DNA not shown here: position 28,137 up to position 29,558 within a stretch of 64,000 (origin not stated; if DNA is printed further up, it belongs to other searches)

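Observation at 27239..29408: Tandem pair of paralogous ~350-aa proteins with conserved Cys/Pro-rich motifs and no recognisable family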

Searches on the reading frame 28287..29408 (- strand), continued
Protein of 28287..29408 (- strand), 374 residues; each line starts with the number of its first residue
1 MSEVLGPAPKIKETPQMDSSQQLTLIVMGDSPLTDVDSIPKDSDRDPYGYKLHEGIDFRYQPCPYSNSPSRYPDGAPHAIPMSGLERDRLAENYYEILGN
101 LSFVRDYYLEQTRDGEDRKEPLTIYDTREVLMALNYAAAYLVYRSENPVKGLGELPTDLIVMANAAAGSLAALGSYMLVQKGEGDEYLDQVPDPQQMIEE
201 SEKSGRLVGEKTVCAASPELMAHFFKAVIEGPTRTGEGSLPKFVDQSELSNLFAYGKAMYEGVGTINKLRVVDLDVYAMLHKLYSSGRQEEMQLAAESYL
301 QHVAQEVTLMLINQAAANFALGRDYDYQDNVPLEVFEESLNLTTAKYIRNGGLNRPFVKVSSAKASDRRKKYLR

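Call 34: find_related_loci(query=A1, collection=genome_contigs, flank=6000)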
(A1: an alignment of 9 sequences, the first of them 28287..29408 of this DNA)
Query A1 (374 aa) in genome_contigs; peptide patterns used: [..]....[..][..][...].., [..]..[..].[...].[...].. (x = any residue, [..] = any of these).
25 stretches matched a pattern; 4 encode a relative of the query (tblastn E <= 1e-3); 4 distinct loci.
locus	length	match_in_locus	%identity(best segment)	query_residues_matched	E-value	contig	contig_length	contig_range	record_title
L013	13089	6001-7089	55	23-374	3e-128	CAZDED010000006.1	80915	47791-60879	MAG TPA_asm: uncultured Gammaproteobacteria bacterium isolate SRP278252_co2_138 genome assembly, contig: NODE_432_length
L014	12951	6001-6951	35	1-323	7e-57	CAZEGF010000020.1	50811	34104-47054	MAG TPA_asm: uncultured Gammaproteobacteria bacterium isolate SRP135725_co2_582 genome assembly, contig: k141_1268057, w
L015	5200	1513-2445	33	33-353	6e-44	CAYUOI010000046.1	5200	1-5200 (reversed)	MAG TPA_asm: uncultured Candidatus Saccharibacteria bacterium isolate SRP200132_co1_569 genome assembly, contig: NODE_31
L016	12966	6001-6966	31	23-354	3e-41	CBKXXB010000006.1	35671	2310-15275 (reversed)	MAG TPA_asm: uncultured bacterium isolate SRR29175778_binner123_Refined_11 genome assembly, contig: ERZ27337285.54, whol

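Call 40: search_protein_families(library=pfam, alignment_id=A2, max_evalue=1)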
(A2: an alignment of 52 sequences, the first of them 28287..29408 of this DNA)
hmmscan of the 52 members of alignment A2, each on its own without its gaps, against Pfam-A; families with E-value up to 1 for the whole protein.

A. member 1, window:28287-29408:- (374 aa): 0 families

B. families by the number of members that match (of 52 scanned): 15 families
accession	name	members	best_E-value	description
PF09105.16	SelB-wing_1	2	0.14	Elongation factor SelB, winged helix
PF11508.13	DUF3218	1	0.014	Protein of unknown function (DUF3218)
PF23810.1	DUF7182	1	0.021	Family of unknown function (DUF7182)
PF06734.18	UL97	1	0.026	UL97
PF02395.22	Peptidase_S6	1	0.047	Immunoglobulin A1 protease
PF04025.18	RemA-like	1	0.06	Extracellular matrix regulatory protein A-like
PF04604.19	L_biotic_typeA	1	0.067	Type-A lantibiotic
PF03013.19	Pyr_excise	1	0.073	Pyrimidine dimer DNA glycosylase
PF08559.15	Cut8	1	0.083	Cut8, nuclear proteasome tether protein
PF09984.15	sCache_4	1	0.1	Single cache domain 4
PF10904.13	DUF2694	1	0.15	Protein of unknown function (DUF2694)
PF15411.12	PH_10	1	0.16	Pleckstrin homology domain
PF20222.3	DUF6581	1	0.16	Family of unknown function (DUF6581)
PF22600.2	MTPAP-like_central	1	0.22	Poly(A) RNA polymerase, mitochondrial-like, central palm domain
PF18954.5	DUF5697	1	0.27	Family of unknown function (DUF5697)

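Call 41: predict_structure(alignment_id=A2)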
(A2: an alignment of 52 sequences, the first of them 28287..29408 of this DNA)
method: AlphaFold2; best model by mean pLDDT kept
length: 374 residues; sequences in the alignment: 52
mean_pLDDT: 90.1   pTM: 0.88
mean pLDDT of the five models: 90.1, 88.8, 88.5, 88.4, 87.4
residues with pLDDT >= 90: 297; 70-90: 42; 50-70: 11; < 50: 24
segments of 3 or more residues with pLDDT < 50: 1-12, 363-374
pLDDT, mean of each block of 10 residues (from residue 1): 38 59 90 96 86 94 98 98 98 99 98 96 98 98 96 97 98 95 88 98 95 97 99 98 98 98 94 95 96 97 93 96 80 83 92 85 42 36
secondary structure, 60 per line:
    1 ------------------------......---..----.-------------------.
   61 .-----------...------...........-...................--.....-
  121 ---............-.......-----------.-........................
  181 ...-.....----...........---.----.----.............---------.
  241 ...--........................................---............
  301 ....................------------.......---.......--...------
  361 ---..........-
elements in order: H25-30 H84-92 H94-112 H115-119 H124-135 H137-143 H157-183 H185-189 H194-204 H218-230 H240-243 H246-285 H289-320 H333-339 H343-349 H364-373

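Call 43: search_protein_families(library=ncbifam, proteins=[P0052, P0054, P0056, P0058, P0059, P0063, P0068, P0081, P0109, P0115], max_evalue=0.1)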
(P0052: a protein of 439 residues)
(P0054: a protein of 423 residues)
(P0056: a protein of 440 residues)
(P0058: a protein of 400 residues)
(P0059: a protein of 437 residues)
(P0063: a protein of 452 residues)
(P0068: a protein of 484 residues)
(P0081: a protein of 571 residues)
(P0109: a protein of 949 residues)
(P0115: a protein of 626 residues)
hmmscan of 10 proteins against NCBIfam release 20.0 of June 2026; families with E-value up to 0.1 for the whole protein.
P0052 (439 aa): 0 families

P0054 (423 aa): 0 families

P0056 (440 aa): 0 families

P0058 (400 aa): 0 families

P0059 (437 aa): 0 families

P0063 (452 aa): 0 families

P0068 (484 aa): 1 family
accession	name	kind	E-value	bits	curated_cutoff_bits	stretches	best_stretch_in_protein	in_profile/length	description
NF041507.1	HrpE_Xanth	equivalog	0.097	13.1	90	0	330-392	5-67/85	HrpE family protein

P0081 (571 aa): 1 family
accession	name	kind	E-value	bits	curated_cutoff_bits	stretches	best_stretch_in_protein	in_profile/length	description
NF010537.0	PRK13925.1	equivalog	0.046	13.3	252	1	63-132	63-135/200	ribonuclease HII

P0109 (949 aa): 27 families (the best 25 are shown)
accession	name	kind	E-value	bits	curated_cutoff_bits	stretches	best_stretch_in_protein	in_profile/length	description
NF011529.0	PRK14968.1-3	equivalog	5.6e-21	74.9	162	1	753-888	22-161/198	putative methyltransferase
TIGR03534.1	RF_mod_PrmC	equivalog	9.1e-16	58.1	199.1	1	762-845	85-171/253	peptide chain release factor N(5)-glutamine methyltransferase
TIGR00536.1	hemK_fam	subfamily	3.4e-15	55.9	115.5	1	761-879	110-239/286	HemK family protein methyltransferase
TIGR03533.1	L3_gln_methyl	equivalog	4.9e-14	52.3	229.7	1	757-880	113-247/284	50S ribosomal protein L3 N(5)-glutamine methyltransferase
TIGR00537.1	hemK_rel_arch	hypoth_equivalog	3e-11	43.3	87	1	767-888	21-144/179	HemK2/MTQ2 family protein methyltransferase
NF011527.0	PRK14968.1-1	equivalog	1.1e-07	31.8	242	1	762-889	31-157/192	putative methyltransferase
NF011530.0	PRK14968.1-4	equivalog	4e-07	29.6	243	1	764-889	38-163/202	putative methyltransferase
NF001785.0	PRK00517.2-2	equivalog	4.1e-05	22.9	188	1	765-837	145-218/282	50S ribosomal protein L11 methyltransferase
NF053718.1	23SC1962Mtase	equivalog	9.8e-05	21.2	575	1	763-839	208-289/383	23S rRNA (cytosine(1962)-C(5))-methyltransferase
NF002421.0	PRK01544.1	equivalog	0.00019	20.3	567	1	765-841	138-217/524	bifunctional peptide chain release factor N(5)-glutamine methyltransferase PrmC/tRNA (guanosine(46)-N7)-methyltransferase TrmB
NF047730.1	tRNAMtaseTrm5b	equivalog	0.00038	19.7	600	1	765-839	181-255/330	tRNA (guanine(37)-N1)-methyltransferase Trm5b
NF001786.0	PRK00517.2-4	equivalog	0.00042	19.5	327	1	766-837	144-213/277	50S ribosomal protein L11 methyltransferase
NF001784.0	PRK00517.2-1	equivalog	0.00044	19.8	244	1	761-815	147-202/290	50S ribosomal protein L11 methyltransferase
NF047649.1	MTase_UXPK_star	exception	0.00056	19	460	1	764-837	76-153/283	methyltransferase/UXPK-star double selenoprotein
TIGR02143.1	trmA_only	equivalog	0.00074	18.6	334.65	1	767-818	198-249/352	tRNA (uridine(54)-C5)-methyltransferase TrmA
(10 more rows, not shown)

P0115 (626 aa): 0 families

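Call 44: search_protein_families(library=padloc, proteins=[window:28287-29408:-, P0054, P0056, P0068, P0081, P0109], max_evalue=0.1)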
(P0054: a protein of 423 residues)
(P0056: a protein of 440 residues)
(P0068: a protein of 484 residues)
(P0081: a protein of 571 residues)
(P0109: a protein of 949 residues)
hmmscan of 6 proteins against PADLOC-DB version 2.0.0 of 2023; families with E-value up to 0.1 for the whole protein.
window:28287-29408:- (374 aa): 0 families

P0054 (423 aa): 0 families

P0056 (440 aa): 0 families

P0068 (484 aa): 0 families

P0081 (571 aa): 0 families

P0109 (949 aa): 1 family
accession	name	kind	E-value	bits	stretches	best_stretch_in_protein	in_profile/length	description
PDLC04134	mad2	-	9.6e-18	62.2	1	761-878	287-390/492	mads_2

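Call 55: search_protein_families(library=pfam, proteins=[P0081, P0092, P0115, P0119, P0128, P0134, P0152, P0149, P0155], max_evalue=5)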
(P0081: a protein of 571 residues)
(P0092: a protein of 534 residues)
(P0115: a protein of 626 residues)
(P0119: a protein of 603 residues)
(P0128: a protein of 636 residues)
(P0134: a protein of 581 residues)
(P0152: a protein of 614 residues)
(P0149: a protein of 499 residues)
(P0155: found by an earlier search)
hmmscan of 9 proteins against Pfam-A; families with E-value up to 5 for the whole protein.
P0081 (571 aa): 1 family
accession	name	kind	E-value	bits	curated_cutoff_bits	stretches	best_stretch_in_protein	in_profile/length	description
PF12514.13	DUF3718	-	0.011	16.3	22.5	1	525-554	26-55/66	Protein of unknown function (DUF3718)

P0092 (534 aa): 0 families

P0115 (626 aa): 0 families

P0119 (603 aa): 1 family
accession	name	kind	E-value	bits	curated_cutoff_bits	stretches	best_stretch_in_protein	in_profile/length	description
PF12550.13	GCR1_C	-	0.037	14.7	23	1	406-466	2-60/80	Transcriptional activator of glycolytic enzymes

P0128 (636 aa): 0 families

P0134 (581 aa): 0 families

P0152 (614 aa): 0 families

P0149 (499 aa): 0 families

P0155 (571 aa): 1 family
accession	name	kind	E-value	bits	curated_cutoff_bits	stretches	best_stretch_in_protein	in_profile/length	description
PF12514.13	DUF3718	-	0.013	16.2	22.5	1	525-554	26-55/66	Protein of unknown function (DUF3718)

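Call 56: fold_search(model_id=the predicted structure, library=viral)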
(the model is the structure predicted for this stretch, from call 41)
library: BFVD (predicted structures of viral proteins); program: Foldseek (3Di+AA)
matches with E <= 10: 75; with E <= 0.001: 0
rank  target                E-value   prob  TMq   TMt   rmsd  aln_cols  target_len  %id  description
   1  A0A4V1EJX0            3.9e-01  0.09  0.13  0.10  23.6       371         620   11  RNA-depedent RNA polymerase (Fragment) [Breves polycipivirus]
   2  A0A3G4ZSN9            4.1e-01  0.08  0.13  0.13  21.6       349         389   11  G-protein coupled receptors family 1 profile domain-containing protein [Edafosvirus sp.]
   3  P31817                5.6e-01  0.11  0.15  0.11  27.6       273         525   13  RNA-directed RNA polymerase (Fragment) [Avian infectious bursal disease virus (strain 52/70)]
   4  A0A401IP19            1.1e+00  0.03  0.10  0.06  22.2       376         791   14  Wsv327-like protein [Hemigrapsus takanoi nimavirus]
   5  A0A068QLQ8            1.4e+00  0.06  0.13  0.07  18.1       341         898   12  Uncharacterized protein [Armadillidium vulgare iridescent virus]
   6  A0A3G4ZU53            1.7e+00  0.05  0.12  0.12  17.6       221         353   13  Uncharacterized protein [Edafosvirus sp.]
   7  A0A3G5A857            2.2e+00  0.05  0.16  0.16  22.8       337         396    9  G-protein coupled receptors family 1 profile domain-containing protein [Hyperionvirus sp.]
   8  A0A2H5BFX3            2.4e+00  0.04  0.11  0.14  25.1       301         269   11  (no name in the UniProt tables at hand)
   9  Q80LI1                2.5e+00  0.03  0.13  0.10  25.0       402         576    9  Uncharacterized protein [Adoxophyes honmai nucleopolyhedrovirus]
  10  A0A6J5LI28            2.6e+00  0.03  0.13  0.05  27.5       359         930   12  Uncharacterized protein [uncultured Caudovirales phage]
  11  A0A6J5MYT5            2.8e+00  0.04  0.14  0.15  20.8       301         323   12  ribonucleoside-diphosphate reductase [uncultured Caudovirales phage]
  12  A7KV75                2.9e+00  0.08  0.17  0.14  15.6       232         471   13  (no name in the UniProt tables at hand)
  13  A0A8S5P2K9            2.9e+00  0.04  0.12  0.20  16.9       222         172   12  Uncharacterized protein [Myoviridae sp. ctakU3]
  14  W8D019                2.9e+00  0.02  0.11  0.12  29.1       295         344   13  Uncharacterized protein [Erwinia phage PhiEaH1]
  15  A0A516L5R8            3.0e+00  0.06  0.19  0.13  23.1       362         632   12  (no name in the UniProt tables at hand)
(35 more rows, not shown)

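Call 59: find_homologous_proteins(query=A4, max_evalue=0.001)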
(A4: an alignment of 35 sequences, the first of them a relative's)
Query A4 (35 sequences) (439 aa, profile of the alignment): 2 proteins with E <= 0.001 among 8000 candidates.
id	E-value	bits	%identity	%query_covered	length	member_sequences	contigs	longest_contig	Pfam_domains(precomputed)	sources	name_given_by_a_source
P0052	5.2e-121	423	100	100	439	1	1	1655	-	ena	-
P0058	6.9e-99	350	26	52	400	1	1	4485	-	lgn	-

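Call 61: list_cluster_members(proteins=[P0060, P0062, P0063, P0064, P0067, P0069, P0070, P0073, P0075, P0079])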
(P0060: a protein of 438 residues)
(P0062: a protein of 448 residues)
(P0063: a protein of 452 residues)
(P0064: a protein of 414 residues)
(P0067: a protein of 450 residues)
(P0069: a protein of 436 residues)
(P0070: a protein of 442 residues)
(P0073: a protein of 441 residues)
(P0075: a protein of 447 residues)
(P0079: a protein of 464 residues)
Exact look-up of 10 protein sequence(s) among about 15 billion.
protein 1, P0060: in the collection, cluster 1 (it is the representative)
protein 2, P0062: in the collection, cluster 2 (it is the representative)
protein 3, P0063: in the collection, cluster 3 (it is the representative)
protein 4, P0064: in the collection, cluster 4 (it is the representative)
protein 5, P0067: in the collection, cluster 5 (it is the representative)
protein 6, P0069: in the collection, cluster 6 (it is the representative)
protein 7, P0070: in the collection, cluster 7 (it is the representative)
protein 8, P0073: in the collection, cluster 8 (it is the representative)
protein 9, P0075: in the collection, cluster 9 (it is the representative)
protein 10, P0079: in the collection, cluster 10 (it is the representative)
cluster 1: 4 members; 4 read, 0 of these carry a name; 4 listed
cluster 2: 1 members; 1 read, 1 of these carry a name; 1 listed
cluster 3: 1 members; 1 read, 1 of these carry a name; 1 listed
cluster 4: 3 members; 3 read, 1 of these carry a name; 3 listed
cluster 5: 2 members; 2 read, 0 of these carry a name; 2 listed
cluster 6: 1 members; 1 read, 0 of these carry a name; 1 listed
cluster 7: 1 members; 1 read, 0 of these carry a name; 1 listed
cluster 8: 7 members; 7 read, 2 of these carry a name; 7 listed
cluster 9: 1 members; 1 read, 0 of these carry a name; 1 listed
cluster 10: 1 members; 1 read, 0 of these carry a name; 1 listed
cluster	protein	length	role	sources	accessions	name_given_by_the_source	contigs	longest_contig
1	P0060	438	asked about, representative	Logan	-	-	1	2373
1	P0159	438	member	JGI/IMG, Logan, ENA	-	-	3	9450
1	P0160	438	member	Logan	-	-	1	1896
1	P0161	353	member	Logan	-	-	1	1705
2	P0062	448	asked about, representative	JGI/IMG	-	hypothetical protein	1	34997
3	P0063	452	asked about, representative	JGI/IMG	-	hypothetical protein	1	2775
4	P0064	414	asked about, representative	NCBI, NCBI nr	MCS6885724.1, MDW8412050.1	MAG: hypothetical protein RMM17_05140 [Acidobacteriota bacterium] | hypothetical protein [Blastocatellia bacterium]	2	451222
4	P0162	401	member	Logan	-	-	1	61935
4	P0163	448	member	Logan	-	-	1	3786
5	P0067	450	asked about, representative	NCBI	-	-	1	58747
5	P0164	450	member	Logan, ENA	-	-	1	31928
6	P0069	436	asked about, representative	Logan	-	-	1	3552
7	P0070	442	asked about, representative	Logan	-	-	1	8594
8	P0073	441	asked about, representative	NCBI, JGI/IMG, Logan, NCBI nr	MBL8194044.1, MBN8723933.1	MAG: hypothetical protein JNM06_09675 [Blastocatellia bacterium] | hypothetical protein [Blastocatellia bacterium]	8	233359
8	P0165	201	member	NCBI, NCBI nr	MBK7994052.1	MAG: hypothetical protein IPK14_11705 [Blastocatellia bacterium] | hypothetical protein [Blastocatellia bacterium]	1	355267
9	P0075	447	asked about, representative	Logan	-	-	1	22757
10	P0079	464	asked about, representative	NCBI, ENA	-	-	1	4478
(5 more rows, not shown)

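Call 62: find_encoding_contigs(protein=P0073, flank=8000, max_places=2)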
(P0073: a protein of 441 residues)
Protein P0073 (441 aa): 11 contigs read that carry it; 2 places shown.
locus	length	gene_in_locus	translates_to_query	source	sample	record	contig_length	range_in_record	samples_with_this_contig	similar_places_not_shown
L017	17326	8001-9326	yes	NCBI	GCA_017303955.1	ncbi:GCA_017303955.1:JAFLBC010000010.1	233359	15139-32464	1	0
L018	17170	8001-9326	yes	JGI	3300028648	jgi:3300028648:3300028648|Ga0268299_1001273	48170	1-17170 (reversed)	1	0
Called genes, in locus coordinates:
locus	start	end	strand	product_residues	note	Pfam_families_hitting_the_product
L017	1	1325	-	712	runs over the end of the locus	PF17963:Big_9 (faint), PF18911:PKD_4, PF05345:He_PIG (faint), PF22352:K319L-like_PKD (weak), PF00801:PKD (weak), PF00691:OmpA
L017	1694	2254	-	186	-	-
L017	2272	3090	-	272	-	PF00994:MoCF_biosynth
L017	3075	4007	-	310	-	PF01008:IF-2B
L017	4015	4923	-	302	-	PF00069:Pkinase, PF01636:APH (faint), PF07714:PK_Tyr_Ser-Thr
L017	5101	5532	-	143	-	-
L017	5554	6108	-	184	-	-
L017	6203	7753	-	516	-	-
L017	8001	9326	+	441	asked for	-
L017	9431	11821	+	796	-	-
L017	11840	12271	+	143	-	-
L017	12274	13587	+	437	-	PF14561:TPR_20 (faint), PF21033:RMD1-3 (faint), PF23914:TPR_CcmH_CycH (faint), PF00515:TPR_1 (weak), PF07719:TPR_2 (weak), PF13432:TPR_16 (weak), PF13414:TPR_11 (weak), PF14559:TPR_19 (weak), +8 more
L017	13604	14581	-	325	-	-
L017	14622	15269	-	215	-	-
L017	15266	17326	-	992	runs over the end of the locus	PF07719:TPR_2 (faint), PF13424:TPR_12 (weak), PF13424:TPR_12, PF17874:TPR_MalT, PF13424:TPR_12, PF10602:RPN7 (weak), PF13424:TPR_12, PF12770:CHAT, +6 more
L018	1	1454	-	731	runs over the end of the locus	PF17963:Big_9 (faint), PF18911:PKD_4, PF05345:He_PIG (faint), PF22352:K319L-like_PKD (weak), PF00801:PKD (weak), PF00691:OmpA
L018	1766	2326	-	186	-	-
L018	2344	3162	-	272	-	PF00994:MoCF_biosynth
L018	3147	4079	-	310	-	PF01008:IF-2B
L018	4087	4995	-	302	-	PF00069:Pkinase, PF01636:APH (faint), PF07714:PK_Tyr_Ser-Thr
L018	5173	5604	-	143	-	-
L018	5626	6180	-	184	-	-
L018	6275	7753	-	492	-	-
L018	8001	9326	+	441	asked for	-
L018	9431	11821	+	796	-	-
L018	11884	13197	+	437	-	PF14561:TPR_20 (faint), PF21033:RMD1-3 (faint), PF23914:TPR_CcmH_CycH (faint), PF00515:TPR_1 (weak), PF07719:TPR_2 (weak), PF13432:TPR_16 (weak), PF13414:TPR_11 (weak), PF14559:TPR_19 (weak), +8 more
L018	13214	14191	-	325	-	-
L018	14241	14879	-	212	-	-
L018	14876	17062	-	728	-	PF00515:TPR_1 (faint), PF07719:TPR_2 (faint), PF10602:RPN7 (weak), PF13176:TPR_7 (faint), PF13424:TPR_12 (weak), PF17874:TPR_MalT (weak), PF13424:TPR_12, PF12770:CHAT, +1 more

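Call 63: find_encoding_contigs(protein=P0067, flank=8000, max_places=1)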
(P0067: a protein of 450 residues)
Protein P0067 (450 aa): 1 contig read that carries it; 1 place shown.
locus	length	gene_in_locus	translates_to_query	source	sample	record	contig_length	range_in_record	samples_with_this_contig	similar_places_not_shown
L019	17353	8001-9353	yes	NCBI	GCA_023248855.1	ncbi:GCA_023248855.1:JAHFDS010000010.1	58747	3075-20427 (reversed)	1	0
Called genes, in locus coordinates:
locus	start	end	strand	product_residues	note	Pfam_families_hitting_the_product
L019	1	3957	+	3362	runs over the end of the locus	PF00668:Condensation, PF00501:AMP-binding, PF00550:PP-binding, PF00668:Condensation, PF00501:AMP-binding, PF13193:AMP-binding_C, PF00550:PP-binding, PF00668:Condensation, +4 more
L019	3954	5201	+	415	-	PF05977:MFS_3, PF07690:MFS_1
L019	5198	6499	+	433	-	PF00266:Aminotran_5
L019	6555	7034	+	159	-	PF13302:Acetyltransf_3, PF00583:Acetyltransf_1, PF13508:Acetyltransf_7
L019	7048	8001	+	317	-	PF00491:Arginase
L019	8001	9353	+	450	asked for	-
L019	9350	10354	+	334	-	PF00291:PALP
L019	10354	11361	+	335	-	PF02423:OCD_Mu_crystall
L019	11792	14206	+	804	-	PF06452:CBM9_1 (weak), PF19313:DUF5916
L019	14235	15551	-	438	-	PF01168:Ala_racemase_N (faint), PF02784:Orn_Arg_deC_N (weak)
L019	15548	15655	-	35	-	-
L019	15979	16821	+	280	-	PF13714:PEP_mutase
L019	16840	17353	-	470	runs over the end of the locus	PF07732:Cu-oxidase_3, PF00394:Cu-oxidase, PF07731:Cu-oxidase_2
